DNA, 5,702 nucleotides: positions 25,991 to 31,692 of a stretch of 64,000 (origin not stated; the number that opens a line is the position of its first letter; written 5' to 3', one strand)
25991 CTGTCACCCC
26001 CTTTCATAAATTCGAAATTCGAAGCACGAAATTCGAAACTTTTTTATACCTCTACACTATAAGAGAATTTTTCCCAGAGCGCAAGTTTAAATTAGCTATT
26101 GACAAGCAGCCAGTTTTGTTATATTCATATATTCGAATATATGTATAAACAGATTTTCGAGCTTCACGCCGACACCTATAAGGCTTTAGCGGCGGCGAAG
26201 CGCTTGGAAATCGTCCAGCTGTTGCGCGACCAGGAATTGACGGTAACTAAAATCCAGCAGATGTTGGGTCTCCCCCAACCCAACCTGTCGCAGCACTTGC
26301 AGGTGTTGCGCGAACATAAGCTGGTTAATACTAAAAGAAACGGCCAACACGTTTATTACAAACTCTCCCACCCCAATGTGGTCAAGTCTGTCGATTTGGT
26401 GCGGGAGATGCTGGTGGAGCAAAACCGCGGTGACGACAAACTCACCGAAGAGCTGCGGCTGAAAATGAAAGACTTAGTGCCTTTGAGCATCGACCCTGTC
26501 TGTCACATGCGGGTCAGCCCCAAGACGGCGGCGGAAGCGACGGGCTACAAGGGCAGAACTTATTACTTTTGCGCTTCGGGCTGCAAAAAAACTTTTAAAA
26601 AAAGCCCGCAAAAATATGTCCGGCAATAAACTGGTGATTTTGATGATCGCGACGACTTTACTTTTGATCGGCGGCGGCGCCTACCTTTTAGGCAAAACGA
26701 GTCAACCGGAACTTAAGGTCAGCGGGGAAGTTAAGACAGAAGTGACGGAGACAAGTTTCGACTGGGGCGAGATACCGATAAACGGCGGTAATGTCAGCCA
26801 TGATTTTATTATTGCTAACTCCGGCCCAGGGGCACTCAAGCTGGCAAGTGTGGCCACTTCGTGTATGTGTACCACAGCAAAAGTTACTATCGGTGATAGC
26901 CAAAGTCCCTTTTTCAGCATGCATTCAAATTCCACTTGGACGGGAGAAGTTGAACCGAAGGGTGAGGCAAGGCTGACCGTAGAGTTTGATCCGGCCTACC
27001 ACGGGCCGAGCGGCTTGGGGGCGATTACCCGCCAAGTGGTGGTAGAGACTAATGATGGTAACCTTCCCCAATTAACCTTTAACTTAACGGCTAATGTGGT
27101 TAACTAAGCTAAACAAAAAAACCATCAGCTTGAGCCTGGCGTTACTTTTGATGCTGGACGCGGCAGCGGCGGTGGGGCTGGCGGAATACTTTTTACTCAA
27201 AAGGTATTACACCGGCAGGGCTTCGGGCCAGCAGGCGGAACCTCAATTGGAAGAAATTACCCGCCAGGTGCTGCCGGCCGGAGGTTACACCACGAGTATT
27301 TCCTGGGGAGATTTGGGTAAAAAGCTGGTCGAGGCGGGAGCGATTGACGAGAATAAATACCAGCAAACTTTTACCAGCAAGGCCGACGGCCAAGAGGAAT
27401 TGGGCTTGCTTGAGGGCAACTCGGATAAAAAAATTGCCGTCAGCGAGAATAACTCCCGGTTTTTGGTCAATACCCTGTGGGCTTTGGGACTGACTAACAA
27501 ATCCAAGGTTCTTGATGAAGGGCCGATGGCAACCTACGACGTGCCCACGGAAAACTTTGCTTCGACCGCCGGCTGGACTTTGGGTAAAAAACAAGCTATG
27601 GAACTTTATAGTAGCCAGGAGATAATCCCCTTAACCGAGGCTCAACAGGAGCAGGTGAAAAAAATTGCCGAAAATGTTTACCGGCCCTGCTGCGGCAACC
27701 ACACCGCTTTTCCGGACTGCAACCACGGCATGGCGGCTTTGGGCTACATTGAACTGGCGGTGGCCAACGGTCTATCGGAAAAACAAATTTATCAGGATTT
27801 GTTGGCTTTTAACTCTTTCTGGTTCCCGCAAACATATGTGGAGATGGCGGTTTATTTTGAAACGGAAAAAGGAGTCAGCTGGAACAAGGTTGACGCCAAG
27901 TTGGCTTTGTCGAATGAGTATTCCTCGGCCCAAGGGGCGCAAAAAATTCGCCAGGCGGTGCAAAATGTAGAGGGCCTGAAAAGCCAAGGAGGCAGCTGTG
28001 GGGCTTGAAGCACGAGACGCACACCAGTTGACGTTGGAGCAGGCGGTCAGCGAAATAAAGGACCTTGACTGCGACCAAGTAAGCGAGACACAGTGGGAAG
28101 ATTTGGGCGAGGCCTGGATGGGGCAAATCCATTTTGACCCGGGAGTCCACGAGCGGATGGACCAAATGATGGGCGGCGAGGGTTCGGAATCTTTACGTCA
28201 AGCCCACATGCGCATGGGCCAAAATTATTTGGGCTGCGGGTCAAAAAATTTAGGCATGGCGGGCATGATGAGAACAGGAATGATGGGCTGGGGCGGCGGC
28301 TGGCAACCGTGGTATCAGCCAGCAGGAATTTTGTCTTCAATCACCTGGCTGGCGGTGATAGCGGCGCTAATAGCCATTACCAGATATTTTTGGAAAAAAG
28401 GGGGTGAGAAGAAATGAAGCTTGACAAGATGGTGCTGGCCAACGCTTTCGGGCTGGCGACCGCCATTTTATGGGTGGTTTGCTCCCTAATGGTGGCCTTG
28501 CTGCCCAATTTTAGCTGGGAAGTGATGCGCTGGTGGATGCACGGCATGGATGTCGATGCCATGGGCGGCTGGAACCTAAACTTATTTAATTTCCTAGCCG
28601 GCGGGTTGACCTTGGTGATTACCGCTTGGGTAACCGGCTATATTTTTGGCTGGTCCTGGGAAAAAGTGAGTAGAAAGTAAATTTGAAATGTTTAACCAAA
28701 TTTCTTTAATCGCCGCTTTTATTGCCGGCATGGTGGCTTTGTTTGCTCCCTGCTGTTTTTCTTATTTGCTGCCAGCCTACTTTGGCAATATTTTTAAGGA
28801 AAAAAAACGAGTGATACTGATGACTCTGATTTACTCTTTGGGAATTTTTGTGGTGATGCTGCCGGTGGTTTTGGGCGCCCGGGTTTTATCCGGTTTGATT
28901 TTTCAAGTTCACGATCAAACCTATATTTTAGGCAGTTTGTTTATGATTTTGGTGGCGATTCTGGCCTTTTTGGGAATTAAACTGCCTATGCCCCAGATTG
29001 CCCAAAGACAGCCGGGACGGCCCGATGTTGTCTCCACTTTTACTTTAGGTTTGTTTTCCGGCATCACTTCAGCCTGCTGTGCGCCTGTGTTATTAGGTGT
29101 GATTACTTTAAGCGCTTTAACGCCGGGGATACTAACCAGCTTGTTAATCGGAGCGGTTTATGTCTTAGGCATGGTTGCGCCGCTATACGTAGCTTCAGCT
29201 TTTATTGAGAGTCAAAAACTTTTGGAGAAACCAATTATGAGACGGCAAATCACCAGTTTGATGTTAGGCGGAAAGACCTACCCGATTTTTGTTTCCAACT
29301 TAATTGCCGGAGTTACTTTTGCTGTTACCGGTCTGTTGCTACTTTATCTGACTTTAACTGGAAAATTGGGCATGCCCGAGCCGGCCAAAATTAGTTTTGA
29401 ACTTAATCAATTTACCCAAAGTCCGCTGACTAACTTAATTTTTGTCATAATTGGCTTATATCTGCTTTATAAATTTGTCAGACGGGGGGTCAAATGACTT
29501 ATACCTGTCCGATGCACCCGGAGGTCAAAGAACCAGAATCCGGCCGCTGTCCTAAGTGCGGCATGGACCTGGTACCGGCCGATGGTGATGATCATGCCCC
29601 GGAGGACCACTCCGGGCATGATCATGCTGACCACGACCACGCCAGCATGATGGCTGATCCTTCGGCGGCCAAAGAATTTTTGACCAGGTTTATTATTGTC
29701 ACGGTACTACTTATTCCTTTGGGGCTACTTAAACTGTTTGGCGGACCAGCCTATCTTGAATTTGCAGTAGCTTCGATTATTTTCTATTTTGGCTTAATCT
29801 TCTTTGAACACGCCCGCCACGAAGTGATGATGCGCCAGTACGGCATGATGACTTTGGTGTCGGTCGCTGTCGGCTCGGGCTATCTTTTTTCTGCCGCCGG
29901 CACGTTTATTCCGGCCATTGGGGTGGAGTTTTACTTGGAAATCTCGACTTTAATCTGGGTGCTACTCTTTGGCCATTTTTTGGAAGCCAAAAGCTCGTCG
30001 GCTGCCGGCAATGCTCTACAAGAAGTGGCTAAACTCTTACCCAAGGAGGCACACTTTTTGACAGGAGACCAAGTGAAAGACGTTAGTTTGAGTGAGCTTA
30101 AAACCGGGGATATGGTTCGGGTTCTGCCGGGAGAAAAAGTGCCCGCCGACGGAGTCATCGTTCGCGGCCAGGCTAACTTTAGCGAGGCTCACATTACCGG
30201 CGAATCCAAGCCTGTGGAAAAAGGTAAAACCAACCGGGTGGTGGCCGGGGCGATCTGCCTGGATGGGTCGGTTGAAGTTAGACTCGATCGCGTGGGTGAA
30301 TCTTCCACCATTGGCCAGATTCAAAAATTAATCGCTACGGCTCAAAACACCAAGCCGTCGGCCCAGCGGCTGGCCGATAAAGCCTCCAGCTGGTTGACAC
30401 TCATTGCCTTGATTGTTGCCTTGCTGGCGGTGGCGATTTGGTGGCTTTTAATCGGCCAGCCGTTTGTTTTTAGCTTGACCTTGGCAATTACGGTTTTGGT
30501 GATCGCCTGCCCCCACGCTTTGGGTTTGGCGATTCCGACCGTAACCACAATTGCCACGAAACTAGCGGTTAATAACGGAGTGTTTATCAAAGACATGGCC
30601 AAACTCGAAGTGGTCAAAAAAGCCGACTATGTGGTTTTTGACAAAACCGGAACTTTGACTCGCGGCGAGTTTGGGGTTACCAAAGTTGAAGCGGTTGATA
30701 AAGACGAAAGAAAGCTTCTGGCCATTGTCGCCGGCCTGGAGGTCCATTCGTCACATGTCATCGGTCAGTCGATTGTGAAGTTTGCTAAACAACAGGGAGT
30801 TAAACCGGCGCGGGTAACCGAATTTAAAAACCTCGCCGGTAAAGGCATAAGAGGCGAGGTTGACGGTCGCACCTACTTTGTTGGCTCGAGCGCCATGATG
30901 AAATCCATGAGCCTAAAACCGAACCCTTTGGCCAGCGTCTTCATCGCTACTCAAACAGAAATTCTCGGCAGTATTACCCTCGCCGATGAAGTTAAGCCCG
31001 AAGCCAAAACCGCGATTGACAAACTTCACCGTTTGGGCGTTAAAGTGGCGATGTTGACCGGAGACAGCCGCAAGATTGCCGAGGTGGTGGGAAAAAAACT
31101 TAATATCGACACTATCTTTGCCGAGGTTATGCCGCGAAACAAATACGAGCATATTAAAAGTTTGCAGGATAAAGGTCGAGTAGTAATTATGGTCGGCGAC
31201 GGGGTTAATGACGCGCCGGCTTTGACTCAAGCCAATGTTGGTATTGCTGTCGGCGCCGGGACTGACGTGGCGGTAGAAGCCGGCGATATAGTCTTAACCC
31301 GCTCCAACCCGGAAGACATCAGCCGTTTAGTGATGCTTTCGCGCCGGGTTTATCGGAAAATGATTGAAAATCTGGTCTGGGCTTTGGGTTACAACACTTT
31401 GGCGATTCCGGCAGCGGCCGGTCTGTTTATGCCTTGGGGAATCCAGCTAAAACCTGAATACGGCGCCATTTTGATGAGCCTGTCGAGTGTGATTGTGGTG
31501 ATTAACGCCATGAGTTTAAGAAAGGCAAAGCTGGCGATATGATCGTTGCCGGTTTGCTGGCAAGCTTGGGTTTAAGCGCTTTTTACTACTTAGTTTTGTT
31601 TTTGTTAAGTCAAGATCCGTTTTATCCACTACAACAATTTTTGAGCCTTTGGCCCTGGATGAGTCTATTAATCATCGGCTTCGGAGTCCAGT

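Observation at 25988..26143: TTCGAA-centred operator set in a divergent promoter region: perfect 18-bp palindrome at the ArsR-YHS gene, triple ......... repeat at the divergent Pro-rich gene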

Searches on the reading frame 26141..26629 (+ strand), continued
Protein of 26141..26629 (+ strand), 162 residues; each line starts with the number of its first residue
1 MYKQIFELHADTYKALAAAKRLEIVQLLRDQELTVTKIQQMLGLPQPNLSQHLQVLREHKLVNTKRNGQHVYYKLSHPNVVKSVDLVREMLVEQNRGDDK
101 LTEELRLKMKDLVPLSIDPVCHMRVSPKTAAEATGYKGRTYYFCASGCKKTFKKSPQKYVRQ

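Call 55: predict_structure(alignment_id=A1)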
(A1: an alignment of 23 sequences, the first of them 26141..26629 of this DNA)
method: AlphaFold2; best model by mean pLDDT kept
length: 162 residues; sequences in the alignment: 23
mean_pLDDT: 84.4   pTM: 0.63
mean pLDDT of the five models: 84.4, 83.7, 83.2, 82.1, 81.2
residues with pLDDT >= 90: 57; 70-90: 85; 50-70: 19; < 50: 1
segments of 3 or more residues with pLDDT < 50: none
pLDDT, mean of each block of 10 residues (from residue 1): 90 89 88 90 87 96 94 93 83 79 67 68 74 82 87 89 56
secondary structure, 60 per line:
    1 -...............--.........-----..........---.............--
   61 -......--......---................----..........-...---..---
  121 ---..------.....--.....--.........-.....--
elements in order: H2-16 H19-27 H35-42 H46-58 E62-67 E70-75 H79-94 H99-108 E132-136 E139-143 H146-154 H156-160

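Call 73: fold_search(model_id=the predicted structure, library=pdb)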
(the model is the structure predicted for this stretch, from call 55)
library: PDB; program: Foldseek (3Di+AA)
matches with E <= 10: 1517; with E <= 0.001: 73
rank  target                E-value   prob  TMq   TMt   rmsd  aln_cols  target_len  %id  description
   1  4k2e_A                1.4e-06  1.00  0.50  0.82   2.3        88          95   36  HlyU from Vibrio cholerae N16961 (released 2014-04-30)
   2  4ooi_B                1.5e-06  1.00  0.51  0.84   2.0        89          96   36  Reduced HlyU from Vibrio cholerae N16961 (released 2014-12-31)
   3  4omy_A                2.9e-06  1.00  0.51  0.82   2.1        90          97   36  Crystal Structure of SeMet NolR from Sinorhizobium fredii in complex with oligo AT DNA (released 2014-04-16)
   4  4ooi_C                3.5e-06  1.00  0.50  0.82   2.3        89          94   36  Reduced HlyU from Vibrio cholerae N16961 (released 2014-12-31)
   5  6jmi_A                3.5e-06  1.00  0.50  0.78   2.0        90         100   30  Crystal structure of M.tuberculosis Rv0081 (released 2019-04-10)
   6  8qkf_A                4.1e-06  1.00  0.48  0.76   2.4        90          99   31  SmtB protein of Mycobacterium smegmatis (released 2024-09-25)
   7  4k2e_B                4.9e-06  1.00  0.48  0.83   2.1        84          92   38  HlyU from Vibrio cholerae N16961 (released 2014-04-30)
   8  6o8o_A                5.9e-06  1.00  0.50  0.81   2.8        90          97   33  Crystal Structure of C9S disulfide state of Sulfide-responsive transcriptional repressor (SqrR) from Rhodobacter capsu (released 2020-04-01)
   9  6o8o_D                6.2e-06  1.00  0.50  0.79   2.0        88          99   34  Crystal Structure of C9S disulfide state of Sulfide-responsive transcriptional repressor (SqrR) from Rhodobacter capsu (released 2020-04-01)
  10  6o8k                  6.2e-06  1.00  0.49  0.80   2.9        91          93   33  Crystal Structure of apo and reduced Sulfide-responsive transcriptional repressor (SqrR) from Rhodobacter capsulatus. (released 2020-04-01)
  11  1r1u_A                7.4e-06  1.00  0.50  0.82   2.0        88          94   31  Crystal structure of the metal-sensing transcriptional repressor CzrA from Staphylococcus aureus in the apo-form (released 2004-05-18)
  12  3jth_B                8.3e-06  1.00  0.50  0.84   2.4        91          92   35  Crystal structure of a transcriptional regulator HlyU from Vibrio vulnificus CMCP6 (released 2010-03-16)
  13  6jmi_B                8.3e-06  1.00  0.48  0.77   2.3        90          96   30  Crystal structure of M.tuberculosis Rv0081 (released 2019-04-10)
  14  5znx                  9.9e-06  1.00  0.51  0.84   3.3        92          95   36  Crystal structure of CM14-treated HlyU from Vibrio vulnificus (released 2019-04-10)
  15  4omz_B                9.9e-06  1.00  0.50  0.80   1.9        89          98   36  Crystal Structure of NolR from Sinorhizobium fredii (released 2014-04-16)
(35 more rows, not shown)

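Call 78: search_protein_families(library=ncbifam, proteins=[window:26141-26629:+], max_evalue=0.001)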
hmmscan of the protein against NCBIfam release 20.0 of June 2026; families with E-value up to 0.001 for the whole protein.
window:26141-26629:+ (162 aa): 11 families
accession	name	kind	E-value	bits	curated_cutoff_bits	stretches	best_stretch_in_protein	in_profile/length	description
NF033788.1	HTH_metalloreg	subfamily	4.4e-25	87.3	55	1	10-81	2-74/77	metalloregulator ArsR/SmtB family transcription factor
NF033789.1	repress_SdpR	subfamily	6.6e-17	61.2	100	1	12-77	1-66/79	autorepressor SdpR family transcription factor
NF040642.1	sulf_sens_BigR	equivalog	7.5e-16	58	155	1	10-86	11-87/95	sulfite-sensing transcriptional repressor BigR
NF045707.1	Dbac_1936_reg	equivalog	2e-13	50.2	115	1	10-87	8-85/99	ArsR/SmtB-type metalloregulator TsoR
NF007528.0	PRK10141.1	subfamily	9.8e-12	44.8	97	1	12-77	9-75/117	metalloregulator ArsR/SmtB family transcription factor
NF052532.1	TransRegPagRBaca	equivalog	1.8e-10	40.8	170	1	4-87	12-95/99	transcriptional repressor PagR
NF047906.1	CdPbTransRegCmtR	equivalog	7.1e-08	32.3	150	1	14-87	16-89/104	Cd(II)/Pb(II)-sensing metalloregulatory transcriptional regulator CmtR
NF041413.1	ArsR_Rv2640c_fam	equivalog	9.4e-07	29.2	155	1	13-77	36-103/118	Rv2640c family ArsR-like transcriptional regulator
NF053755.1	MsvR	equivalog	2.4e-05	24.2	220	1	12-67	6-61/236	transcriptional factor MsvR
NF053756.1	MreA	equivalog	0.0002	21.1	100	1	24-67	23-66/110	MreA family transcriptional regulator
NF004170.0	PRK05638.1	equivalog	0.00067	18.3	421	1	19-77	371-432/442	threonine synthase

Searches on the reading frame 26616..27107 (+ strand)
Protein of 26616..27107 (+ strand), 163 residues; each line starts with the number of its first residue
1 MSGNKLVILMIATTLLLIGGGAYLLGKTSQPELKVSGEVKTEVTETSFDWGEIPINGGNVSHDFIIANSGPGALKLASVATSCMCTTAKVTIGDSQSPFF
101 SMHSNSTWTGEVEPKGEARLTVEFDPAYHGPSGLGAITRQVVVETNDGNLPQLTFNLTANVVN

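Call 7: search_protein_families(library=pfam, proteins=[window:26616-27107:+], max_evalue=0.01)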
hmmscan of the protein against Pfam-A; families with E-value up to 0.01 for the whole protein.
window:26616-27107:+ (163 aa): 2 families
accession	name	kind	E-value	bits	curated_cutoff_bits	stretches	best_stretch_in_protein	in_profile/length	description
PF07610.17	DUF1573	-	2.7e-10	40.6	26.1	1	42-91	2-50/98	Protein of unknown function (DUF1573)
PF22544.2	HYDIN_VesB_CFA65-like_Ig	-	2.4e-08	34.5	25.5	1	42-155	4-97/100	HYDIN/CFA65/VesB-like, Ig-like domain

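Call 78: search_protein_families(library=ncbifam, proteins=[window:26616-27107:+], max_evalue=0.001)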
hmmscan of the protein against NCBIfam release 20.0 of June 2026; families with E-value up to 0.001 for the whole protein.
window:26616-27107:+ (163 aa): 2 families
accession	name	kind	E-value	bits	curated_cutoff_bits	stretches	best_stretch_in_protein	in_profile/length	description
NF041425.1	OS_HP2_seleno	subfamily_domain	8.8e-13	48.4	100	1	44-90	2-47/98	OS_HP2 family (seleno)protein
NF012200.0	choice_anch_D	domain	5.7e-06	26.8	45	1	41-131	17-94/108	choice-of-anchor D domain-containing protein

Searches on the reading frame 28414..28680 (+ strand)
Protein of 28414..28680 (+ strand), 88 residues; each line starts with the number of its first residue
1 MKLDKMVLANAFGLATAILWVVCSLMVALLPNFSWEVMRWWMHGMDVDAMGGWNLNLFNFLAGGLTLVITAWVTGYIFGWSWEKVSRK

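Call 7: search_protein_families(library=pfam, proteins=[window:28414-28680:+], max_evalue=0.01)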
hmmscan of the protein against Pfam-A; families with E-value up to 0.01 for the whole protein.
window:28414-28680:+ (88 aa): 1 family
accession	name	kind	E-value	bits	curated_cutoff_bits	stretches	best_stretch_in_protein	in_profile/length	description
PF18926.5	DUF5676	-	1.1e-16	61.9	27.6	1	5-80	2-77/82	2TM family of unknown function (DUF5676)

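Call 78: search_protein_families(library=ncbifam, proteins=[window:28414-28680:+], max_evalue=0.001)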
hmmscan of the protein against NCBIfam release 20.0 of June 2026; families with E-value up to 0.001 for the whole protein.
window:28414-28680:+ (88 aa): 0 families

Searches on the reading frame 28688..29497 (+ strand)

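Call 7: search_protein_families(library=pfam, proteins=[window:28688-29497:+], max_evalue=0.01)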
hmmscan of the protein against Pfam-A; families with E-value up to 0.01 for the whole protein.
window:28688-29497:+ (269 aa): 0 families

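Call 78: search_protein_families(library=ncbifam, proteins=[window:28688-29497:+], max_evalue=0.001)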
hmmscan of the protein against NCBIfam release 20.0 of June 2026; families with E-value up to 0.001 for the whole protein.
window:28688-29497:+ (269 aa): 1 family
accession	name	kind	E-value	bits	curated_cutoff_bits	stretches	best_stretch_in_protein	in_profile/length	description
NF045694.1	seleno_TsoB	exception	7.6e-05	21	805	1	6-176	184-362/572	rhodanese/DsbD fusion-like selenoprotein TsoB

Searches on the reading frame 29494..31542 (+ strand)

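Call 7: search_protein_families(library=pfam, proteins=[window:29494-31542:+], max_evalue=0.01)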
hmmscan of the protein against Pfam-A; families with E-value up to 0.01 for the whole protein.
window:29494-31542:+ (682 aa): 6 families
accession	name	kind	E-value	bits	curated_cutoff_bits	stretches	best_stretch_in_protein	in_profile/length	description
PF00122.25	E1-E2_ATPase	-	7.5e-53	179.2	28.1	1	180-358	1-178/181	E1-E2 ATPase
PF00702.32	Hydrolase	-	9.5e-32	111.4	26.4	1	379-580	3-190/191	haloacid dehalogenase-like hydrolase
PF19335.5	HMBD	-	1e-12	48.2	23.6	1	3-29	2-28/28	Heavy metal binding domain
PF08282.18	Hydrolase_3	-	1.8e-06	28.4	20.9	1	561-605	203-247/255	haloacid dehalogenase-like hydrolase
PF12710.13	HAD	-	9.9e-05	23.3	27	1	497-577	83-188/189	haloacid dehalogenase-like hydrolase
PF13419.12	HAD_2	-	0.00038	21.1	23.8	1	500-582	80-173/178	Haloacid dehalogenase-like hydrolase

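Call 78: search_protein_families(library=ncbifam, proteins=[window:29494-31542:+], max_evalue=0.001)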
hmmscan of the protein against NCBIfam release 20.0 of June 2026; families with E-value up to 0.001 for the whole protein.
window:29494-31542:+ (682 aa): 26 families (the best 25 are shown)
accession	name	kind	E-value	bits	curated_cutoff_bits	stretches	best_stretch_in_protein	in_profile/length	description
TIGR01525.1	ATPase-IB_hvy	subfamily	8.4e-166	553.1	346.25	1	118-675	1-560/560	heavy metal translocating P-type ATPase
TIGR01511.1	ATPase-IB1_Cu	subfamily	9.2e-164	546.3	397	1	100-676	2-542/542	copper-translocating P-type ATPase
NF007952.0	PRK10671.1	equivalog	6.3e-120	401.8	1316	1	96-676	234-832/838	copper-exporting P-type ATPase CopA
TIGR01512.1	ATPase-IB2_Cd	subfamily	8.2e-110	367.8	313.5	1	138-675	9-492/494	cadmium family heavy metal-translocating P-type ATPase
NF008262.1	PRK11033.1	equivalog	9.1e-101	338.5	1005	1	61-636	122-694/731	zinc/cadmium/mercury/lead-transporting ATPase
NF033775.1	P_type_ZntA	exception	2.3e-88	297.3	1240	1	50-637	116-696/732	Zn(II)/Cd(II)/Pb(II) translocating P-type ATPase ZntA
TIGR01494.1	ATPase_P-type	subfamily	1.2e-86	291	62.3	1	153-645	2-464/478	HAD-IC family P-type ATPase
TIGR01647.1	ATPase-IIIA_H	equivalog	2.7e-57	194.5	615.5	3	143-446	51-360/755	plasma-membrane proton-efflux P-type ATPase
TIGR01497.1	kdpB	equivalog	9.9e-51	172.6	527.9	2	483-617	430-564/675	potassium-transporting ATPase subunit KdpB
TIGR01517.1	ATPase-IIB_Ca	equivalog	6.9e-45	153.5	507.05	2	189-410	161-393/882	calcium-translocating P-type ATPase, PMCA-type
NF010609.0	PRK14010.1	equivalog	1.5e-42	145.6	1323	2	468-619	412-561/673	K(+)-transporting ATPase subunit B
TIGR01522.1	ATPase-IIA2_Ca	equivalog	1.5e-41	142.1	798.3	3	173-403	106-345/854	calcium-transporting P-type ATPase, PMR1-type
TIGR01116.1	ATPase-IIA1_Ca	equivalog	3.8e-38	131.1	703.4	2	486-624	453-606/799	calcium-translocating P-type ATPase, SERCA-type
TIGR01524.1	ATPase-IIIB_Mg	equivalog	1.2e-27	96.2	610.75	2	535-627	576-668/867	magnesium-translocating P-type ATPase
TIGR01106.1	ATPase-IIC_X-K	subfamily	1.6e-27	95.8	946.1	2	147-398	105-365/997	Na,H/K antiporter P-type ATPase subunit alpha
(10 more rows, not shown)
